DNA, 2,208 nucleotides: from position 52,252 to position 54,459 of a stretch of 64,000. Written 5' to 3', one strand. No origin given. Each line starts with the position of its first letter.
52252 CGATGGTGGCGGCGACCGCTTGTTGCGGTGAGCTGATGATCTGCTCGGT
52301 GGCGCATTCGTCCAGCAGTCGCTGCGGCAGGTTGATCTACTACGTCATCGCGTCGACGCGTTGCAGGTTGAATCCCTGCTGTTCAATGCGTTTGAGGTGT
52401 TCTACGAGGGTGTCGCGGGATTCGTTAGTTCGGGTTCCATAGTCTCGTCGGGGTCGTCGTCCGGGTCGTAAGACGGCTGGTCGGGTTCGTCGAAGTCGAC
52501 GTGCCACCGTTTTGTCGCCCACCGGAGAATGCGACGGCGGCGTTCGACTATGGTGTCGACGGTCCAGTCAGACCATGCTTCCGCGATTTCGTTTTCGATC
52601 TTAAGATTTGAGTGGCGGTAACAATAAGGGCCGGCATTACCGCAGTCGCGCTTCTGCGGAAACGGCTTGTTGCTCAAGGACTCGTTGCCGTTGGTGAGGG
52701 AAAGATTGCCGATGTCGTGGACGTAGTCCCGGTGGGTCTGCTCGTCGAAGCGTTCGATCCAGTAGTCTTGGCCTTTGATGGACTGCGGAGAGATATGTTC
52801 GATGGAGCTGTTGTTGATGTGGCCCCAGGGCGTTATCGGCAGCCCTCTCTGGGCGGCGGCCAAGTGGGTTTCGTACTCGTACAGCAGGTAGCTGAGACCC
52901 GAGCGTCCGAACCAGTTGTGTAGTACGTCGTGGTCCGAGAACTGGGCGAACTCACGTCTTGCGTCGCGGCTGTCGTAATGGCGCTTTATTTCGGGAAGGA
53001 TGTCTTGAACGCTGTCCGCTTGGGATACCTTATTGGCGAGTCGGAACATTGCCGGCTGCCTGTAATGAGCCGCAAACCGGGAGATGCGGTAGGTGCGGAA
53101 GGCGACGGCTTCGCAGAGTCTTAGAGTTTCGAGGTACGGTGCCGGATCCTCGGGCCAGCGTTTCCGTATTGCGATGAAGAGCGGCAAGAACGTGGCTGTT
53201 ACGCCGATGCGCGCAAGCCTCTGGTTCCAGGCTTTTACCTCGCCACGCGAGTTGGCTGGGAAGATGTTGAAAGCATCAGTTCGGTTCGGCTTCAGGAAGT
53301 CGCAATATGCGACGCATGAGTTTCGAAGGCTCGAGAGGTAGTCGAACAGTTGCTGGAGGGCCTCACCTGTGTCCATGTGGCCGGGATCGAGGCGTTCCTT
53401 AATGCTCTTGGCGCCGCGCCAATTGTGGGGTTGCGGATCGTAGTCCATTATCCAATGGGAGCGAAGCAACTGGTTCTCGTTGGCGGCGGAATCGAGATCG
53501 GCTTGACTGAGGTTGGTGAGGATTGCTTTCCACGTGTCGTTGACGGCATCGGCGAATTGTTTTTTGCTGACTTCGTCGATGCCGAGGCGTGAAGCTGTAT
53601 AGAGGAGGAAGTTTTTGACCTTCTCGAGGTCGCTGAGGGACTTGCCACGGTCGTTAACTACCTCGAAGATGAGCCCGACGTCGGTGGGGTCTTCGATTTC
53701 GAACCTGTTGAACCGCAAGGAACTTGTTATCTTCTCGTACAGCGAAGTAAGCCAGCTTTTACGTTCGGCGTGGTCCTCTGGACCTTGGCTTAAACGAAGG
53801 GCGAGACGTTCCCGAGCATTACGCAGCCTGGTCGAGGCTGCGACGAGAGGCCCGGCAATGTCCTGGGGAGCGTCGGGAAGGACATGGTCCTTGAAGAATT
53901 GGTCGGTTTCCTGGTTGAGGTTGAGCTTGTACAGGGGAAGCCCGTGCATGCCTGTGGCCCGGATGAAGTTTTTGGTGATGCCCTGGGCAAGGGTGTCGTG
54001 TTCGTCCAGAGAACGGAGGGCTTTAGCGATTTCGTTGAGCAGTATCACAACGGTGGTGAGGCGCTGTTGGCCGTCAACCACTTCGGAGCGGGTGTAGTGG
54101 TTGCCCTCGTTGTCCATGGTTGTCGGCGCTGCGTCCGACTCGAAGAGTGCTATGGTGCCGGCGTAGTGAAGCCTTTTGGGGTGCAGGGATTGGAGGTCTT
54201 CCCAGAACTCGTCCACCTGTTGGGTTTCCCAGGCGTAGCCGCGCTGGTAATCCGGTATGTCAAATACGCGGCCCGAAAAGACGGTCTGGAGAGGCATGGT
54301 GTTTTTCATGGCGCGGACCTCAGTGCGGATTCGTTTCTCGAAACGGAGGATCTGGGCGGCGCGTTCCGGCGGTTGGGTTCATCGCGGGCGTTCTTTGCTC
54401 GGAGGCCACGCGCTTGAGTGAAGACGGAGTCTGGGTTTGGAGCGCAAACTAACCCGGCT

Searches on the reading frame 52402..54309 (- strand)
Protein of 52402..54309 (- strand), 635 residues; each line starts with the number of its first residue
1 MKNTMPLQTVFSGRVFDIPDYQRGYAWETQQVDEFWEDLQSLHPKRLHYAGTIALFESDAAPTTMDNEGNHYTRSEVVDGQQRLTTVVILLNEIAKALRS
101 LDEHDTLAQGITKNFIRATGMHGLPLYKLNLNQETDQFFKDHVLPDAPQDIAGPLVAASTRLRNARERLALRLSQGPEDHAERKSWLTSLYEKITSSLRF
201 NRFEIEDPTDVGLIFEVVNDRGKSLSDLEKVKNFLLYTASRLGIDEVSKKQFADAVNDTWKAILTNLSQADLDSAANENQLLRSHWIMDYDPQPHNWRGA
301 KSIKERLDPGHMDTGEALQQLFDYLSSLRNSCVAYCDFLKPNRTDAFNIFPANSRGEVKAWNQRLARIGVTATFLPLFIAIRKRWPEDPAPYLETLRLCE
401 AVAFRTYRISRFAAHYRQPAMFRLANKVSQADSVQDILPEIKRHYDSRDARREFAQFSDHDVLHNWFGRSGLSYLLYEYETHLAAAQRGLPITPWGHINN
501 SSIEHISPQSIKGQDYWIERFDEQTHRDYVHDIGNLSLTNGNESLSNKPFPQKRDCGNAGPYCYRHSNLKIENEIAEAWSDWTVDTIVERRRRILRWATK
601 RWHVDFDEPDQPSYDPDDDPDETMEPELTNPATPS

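Call 11: search_protein_families(library=pfam, proteins=[window:52402-54309:-], max_evalue=0.001)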
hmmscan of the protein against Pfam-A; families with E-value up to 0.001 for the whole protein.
window:52402-54309:- (635 aa): 2 families
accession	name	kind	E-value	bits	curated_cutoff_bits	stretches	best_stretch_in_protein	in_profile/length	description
PF03235.19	GmrSD_N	-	6.2e-31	108.5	33.2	1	11-236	5-199/199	GmrSD restriction endonuclease, N-terminal domain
PF07510.16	GmrSD_C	-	5e-21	75.5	23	1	468-597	22-138/138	GmrSD restriction endonucleases, C-terminal domain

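Call 12: search_protein_families(library=padloc, proteins=[window:52402-54309:-], max_evalue=0.001)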
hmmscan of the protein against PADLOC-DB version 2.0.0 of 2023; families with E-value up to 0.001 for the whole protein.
window:52402-54309:- (635 aa): 31 families (the best 25 are shown)
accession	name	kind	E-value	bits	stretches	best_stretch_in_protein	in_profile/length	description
PDLC04154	HEC-06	-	1.7e-59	200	1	12-605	20-567/569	-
PDLC04157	HEC-06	-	1.8e-57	193.2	1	6-603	13-556/558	-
PDLC04155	HEC-06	-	5.4e-54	181.6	1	6-605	11-561/562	-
PDLC02687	Orf5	-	2e-46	156.9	1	11-587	13-543/543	Orf5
PDLC02693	Orf5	-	1.2e-43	148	1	14-602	7-542/543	Orf5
PDLC02695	Orf5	-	6.3e-40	135.1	1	5-600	8-599/601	Orf5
PDLC02700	Orf5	-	9.2e-36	121.7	1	15-602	11-555/555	Orf5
PDLC02701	Orf5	-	2.5e-30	103.5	2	5-269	8-276/596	Orf5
PDLC02691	Orf5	-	5.2e-24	82.8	1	16-602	21-579/579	Orf5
PDLC02690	Orf5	-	4.1e-23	80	2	392-603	336-530/531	Orf5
PDLC02686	Orf5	-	7.5e-20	68.9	2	8-225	11-227/566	Orf5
PDLC02689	Orf5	-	9.5e-20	68.6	1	12-269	15-241/558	Orf5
PDLC02698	Orf5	-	2.3e-18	64.3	2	8-93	11-88/573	Orf5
PDLC02792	SspE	-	1.5e-17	61.2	2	13-100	21-116/771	SspE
PDLC02697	Orf5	-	5.5e-16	56.2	1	15-255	7-259/585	Orf5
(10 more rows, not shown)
